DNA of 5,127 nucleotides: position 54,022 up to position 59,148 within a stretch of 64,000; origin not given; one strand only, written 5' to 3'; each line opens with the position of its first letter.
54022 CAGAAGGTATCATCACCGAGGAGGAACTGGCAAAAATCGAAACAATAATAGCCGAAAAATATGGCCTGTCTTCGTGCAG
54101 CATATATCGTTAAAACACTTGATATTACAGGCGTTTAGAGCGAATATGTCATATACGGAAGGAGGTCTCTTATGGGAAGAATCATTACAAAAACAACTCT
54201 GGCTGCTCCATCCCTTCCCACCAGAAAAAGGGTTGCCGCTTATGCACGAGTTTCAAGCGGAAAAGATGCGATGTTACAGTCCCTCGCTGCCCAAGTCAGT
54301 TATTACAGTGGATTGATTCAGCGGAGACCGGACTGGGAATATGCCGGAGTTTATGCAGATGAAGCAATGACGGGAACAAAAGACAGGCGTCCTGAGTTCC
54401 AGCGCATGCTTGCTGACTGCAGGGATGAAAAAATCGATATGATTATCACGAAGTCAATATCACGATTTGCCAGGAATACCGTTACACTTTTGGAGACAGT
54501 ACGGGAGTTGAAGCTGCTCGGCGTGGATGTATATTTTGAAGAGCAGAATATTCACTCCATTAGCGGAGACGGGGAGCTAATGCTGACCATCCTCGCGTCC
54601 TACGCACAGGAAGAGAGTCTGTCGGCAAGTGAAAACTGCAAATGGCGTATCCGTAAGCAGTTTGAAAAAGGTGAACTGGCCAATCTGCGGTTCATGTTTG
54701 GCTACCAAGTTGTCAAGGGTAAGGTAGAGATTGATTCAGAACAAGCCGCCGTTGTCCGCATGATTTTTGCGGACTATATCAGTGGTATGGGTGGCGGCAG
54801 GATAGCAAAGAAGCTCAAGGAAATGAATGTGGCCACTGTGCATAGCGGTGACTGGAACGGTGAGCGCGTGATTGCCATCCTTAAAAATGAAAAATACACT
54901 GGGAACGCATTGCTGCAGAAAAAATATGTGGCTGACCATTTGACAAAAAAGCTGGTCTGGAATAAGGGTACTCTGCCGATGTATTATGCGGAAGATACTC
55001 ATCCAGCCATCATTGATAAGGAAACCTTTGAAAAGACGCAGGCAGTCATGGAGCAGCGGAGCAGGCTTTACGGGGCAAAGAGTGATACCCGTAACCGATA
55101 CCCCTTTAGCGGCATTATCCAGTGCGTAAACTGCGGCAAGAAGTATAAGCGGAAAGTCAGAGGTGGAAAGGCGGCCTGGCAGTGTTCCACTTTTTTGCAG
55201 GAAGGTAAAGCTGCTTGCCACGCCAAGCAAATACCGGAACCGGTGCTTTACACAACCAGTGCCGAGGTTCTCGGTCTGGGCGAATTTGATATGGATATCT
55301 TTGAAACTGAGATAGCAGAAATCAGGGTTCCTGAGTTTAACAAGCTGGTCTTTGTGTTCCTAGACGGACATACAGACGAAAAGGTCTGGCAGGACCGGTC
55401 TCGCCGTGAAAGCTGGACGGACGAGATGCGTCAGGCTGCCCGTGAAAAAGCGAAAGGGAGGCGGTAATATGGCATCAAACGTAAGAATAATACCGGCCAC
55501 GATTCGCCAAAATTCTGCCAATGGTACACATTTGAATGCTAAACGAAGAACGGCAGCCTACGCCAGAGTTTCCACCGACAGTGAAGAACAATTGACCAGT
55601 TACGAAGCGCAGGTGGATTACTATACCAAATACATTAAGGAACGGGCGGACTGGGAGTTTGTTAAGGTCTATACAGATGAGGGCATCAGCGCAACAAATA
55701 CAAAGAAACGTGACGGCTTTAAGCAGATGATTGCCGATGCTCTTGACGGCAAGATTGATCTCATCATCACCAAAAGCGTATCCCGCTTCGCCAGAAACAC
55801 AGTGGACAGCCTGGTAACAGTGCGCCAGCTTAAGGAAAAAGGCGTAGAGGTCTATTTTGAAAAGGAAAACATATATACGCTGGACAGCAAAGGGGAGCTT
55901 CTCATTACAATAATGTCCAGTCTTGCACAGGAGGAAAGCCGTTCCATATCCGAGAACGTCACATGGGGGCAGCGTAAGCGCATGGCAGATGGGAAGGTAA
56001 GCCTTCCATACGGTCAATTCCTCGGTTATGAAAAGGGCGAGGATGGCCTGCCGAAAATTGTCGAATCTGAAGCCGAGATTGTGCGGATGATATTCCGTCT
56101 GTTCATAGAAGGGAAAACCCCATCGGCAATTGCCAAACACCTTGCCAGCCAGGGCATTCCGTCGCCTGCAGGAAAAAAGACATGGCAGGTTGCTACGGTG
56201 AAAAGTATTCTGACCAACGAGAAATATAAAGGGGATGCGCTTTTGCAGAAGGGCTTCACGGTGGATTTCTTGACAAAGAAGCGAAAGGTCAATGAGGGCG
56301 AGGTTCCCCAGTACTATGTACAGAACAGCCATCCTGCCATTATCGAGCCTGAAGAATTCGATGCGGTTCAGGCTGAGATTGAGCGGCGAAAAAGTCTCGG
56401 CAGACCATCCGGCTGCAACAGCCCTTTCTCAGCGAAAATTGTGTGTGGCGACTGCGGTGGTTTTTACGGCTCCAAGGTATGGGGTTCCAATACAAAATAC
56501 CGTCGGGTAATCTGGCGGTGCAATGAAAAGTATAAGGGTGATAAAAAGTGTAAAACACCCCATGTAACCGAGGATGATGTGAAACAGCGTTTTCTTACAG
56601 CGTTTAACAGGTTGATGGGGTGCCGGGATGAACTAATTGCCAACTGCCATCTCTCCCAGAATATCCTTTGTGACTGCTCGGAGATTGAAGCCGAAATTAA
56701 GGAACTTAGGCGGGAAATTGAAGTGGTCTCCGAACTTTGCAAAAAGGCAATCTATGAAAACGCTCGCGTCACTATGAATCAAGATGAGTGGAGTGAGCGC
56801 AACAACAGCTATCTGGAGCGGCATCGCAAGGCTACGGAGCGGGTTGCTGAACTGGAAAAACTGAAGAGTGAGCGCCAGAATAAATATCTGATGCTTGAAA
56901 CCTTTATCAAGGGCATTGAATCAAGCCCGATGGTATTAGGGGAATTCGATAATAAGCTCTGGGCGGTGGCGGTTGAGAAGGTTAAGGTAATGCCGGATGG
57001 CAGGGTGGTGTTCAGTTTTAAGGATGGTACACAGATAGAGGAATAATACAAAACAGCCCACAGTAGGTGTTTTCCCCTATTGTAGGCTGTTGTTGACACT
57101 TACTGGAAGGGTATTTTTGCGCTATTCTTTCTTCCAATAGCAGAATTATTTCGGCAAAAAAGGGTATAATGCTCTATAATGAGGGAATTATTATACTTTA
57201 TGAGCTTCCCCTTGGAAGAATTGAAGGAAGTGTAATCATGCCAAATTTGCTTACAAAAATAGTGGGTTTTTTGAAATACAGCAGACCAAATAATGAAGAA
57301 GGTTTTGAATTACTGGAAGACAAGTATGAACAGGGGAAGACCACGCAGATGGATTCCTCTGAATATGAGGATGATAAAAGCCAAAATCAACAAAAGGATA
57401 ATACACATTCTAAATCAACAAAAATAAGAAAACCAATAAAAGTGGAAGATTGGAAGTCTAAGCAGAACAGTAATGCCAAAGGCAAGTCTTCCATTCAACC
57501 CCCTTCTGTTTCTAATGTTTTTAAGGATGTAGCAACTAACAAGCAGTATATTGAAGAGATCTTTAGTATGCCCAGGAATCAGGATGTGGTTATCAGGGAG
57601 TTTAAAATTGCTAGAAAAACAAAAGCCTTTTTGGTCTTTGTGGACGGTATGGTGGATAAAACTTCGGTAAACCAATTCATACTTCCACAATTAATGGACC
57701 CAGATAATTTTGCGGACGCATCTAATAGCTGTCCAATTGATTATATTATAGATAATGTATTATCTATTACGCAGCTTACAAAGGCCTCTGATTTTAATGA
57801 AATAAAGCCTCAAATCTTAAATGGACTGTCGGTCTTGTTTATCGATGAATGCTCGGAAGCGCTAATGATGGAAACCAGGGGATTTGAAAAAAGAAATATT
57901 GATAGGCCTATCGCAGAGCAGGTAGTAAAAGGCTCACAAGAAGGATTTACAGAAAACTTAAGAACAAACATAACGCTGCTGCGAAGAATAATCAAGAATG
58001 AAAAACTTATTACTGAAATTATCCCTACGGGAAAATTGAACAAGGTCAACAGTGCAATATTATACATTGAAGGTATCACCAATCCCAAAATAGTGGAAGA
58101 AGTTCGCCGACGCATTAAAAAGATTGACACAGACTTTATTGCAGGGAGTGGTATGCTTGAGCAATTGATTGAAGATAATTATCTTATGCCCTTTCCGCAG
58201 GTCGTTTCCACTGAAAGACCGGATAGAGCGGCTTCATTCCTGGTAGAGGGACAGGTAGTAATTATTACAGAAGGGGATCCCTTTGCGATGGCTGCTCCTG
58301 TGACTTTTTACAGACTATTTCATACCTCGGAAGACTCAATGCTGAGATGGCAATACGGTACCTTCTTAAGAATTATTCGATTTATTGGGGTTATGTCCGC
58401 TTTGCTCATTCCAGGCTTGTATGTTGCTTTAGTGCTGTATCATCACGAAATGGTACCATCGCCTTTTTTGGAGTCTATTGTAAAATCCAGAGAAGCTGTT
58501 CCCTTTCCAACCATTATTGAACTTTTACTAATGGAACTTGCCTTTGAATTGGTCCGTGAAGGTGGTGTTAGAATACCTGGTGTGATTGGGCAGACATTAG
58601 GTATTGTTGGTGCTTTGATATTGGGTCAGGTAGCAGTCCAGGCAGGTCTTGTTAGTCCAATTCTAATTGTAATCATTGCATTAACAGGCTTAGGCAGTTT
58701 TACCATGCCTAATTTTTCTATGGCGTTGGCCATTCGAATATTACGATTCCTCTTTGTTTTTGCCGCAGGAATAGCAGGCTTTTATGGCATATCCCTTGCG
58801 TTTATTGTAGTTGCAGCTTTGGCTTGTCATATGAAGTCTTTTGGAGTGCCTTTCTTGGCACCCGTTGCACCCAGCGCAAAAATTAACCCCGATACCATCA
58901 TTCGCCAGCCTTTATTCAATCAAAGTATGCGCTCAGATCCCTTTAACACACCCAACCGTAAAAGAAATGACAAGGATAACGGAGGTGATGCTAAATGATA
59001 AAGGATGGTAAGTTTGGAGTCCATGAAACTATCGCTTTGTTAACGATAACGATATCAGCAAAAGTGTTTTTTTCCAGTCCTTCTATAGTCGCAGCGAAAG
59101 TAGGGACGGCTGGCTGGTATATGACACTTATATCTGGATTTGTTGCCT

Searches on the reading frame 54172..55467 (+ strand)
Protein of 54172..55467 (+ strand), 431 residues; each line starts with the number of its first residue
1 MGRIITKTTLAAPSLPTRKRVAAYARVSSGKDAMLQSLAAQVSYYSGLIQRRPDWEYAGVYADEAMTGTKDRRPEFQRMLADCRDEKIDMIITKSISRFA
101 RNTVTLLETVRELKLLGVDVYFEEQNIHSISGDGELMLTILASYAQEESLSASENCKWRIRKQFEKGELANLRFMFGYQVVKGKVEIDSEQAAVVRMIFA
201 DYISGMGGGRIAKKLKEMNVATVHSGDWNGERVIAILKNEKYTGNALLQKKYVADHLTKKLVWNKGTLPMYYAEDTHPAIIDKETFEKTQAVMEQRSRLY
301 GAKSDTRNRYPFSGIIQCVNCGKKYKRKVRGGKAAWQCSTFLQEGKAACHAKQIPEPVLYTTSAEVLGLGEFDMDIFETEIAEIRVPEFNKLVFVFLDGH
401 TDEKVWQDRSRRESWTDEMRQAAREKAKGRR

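Call 11: search_protein_families(library=pfam, proteins=[window:54172-55467:+], max_evalue=0.01)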
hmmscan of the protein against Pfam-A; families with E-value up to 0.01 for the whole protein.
window:54172-55467:+ (431 aa): 3 families
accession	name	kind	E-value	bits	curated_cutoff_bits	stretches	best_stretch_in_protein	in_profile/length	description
PF00239.26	Resolvase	-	2.1e-29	103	23.3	1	21-168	1-144/145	Resolvase, N terminal domain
PF07508.19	Recombinase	-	1.8e-20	73.5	21.1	1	190-296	2-102/102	Recombinase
PF13408.12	Zn_ribbon_recom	-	1.9e-09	38.2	25.3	1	311-360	1-50/58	Recombinase zinc beta ribbon domain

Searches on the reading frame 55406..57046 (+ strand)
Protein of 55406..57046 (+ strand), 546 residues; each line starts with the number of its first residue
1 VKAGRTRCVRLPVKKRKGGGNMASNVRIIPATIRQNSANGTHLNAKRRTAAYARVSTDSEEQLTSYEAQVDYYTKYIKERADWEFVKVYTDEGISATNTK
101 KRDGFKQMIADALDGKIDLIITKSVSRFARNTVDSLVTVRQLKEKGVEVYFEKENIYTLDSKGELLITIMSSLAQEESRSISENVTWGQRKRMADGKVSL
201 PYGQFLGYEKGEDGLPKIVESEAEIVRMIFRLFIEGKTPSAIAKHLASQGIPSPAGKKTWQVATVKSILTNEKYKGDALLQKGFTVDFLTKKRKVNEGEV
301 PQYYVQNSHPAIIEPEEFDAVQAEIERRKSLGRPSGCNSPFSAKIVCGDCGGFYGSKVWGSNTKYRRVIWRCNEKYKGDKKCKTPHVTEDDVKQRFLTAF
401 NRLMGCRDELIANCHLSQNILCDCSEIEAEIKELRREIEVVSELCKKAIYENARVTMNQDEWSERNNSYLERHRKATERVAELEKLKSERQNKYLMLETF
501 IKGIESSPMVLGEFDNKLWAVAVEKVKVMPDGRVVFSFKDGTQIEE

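Call 11: search_protein_families(library=pfam, proteins=[window:55406-57046:+], max_evalue=0.01)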
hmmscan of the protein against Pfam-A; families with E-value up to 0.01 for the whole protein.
window:55406-57046:+ (546 aa): 4 families
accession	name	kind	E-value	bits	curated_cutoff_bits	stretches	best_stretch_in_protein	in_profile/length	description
PF00239.26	Resolvase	-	4.4e-35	121.3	23.3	1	50-197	2-144/145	Resolvase, N terminal domain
PF07508.19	Recombinase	-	1.8e-25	89.6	21.1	1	221-328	2-102/102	Recombinase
PF13408.12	Zn_ribbon_recom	-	4.5e-11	43.4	25.3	1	340-400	1-57/58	Recombinase zinc beta ribbon domain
PF15382.11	DUF4609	-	0.0024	18.2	27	0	55-83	21-49/68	Domain of unknown function (DUF4609)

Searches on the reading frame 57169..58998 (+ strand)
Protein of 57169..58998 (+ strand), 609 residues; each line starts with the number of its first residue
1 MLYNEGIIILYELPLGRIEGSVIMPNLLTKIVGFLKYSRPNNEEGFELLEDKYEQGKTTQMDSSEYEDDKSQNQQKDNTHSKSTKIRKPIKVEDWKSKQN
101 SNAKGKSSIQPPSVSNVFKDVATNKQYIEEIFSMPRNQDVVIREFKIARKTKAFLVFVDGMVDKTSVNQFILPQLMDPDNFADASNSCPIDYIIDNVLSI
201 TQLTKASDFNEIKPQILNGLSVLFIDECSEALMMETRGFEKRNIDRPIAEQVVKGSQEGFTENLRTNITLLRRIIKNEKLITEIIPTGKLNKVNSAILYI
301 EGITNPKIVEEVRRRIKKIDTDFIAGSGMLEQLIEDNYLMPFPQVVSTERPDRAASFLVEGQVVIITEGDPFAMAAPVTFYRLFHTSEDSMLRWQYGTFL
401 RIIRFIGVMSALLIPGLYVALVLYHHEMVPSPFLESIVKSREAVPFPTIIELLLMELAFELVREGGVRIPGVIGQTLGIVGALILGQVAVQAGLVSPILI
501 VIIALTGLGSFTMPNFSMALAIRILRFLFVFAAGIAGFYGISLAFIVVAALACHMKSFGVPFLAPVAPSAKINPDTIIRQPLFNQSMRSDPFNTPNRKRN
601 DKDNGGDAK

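Call 11: search_protein_families(library=pfam, proteins=[window:57169-58998:+], max_evalue=0.01)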
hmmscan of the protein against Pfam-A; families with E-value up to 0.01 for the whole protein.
window:57169-58998:+ (609 aa): 1 family
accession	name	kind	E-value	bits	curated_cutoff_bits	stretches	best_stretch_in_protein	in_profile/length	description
PF03323.18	GerA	-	1.3e-169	565.1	27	1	127-588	2-463/466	Bacillus/Clostridium GerA spore germination protein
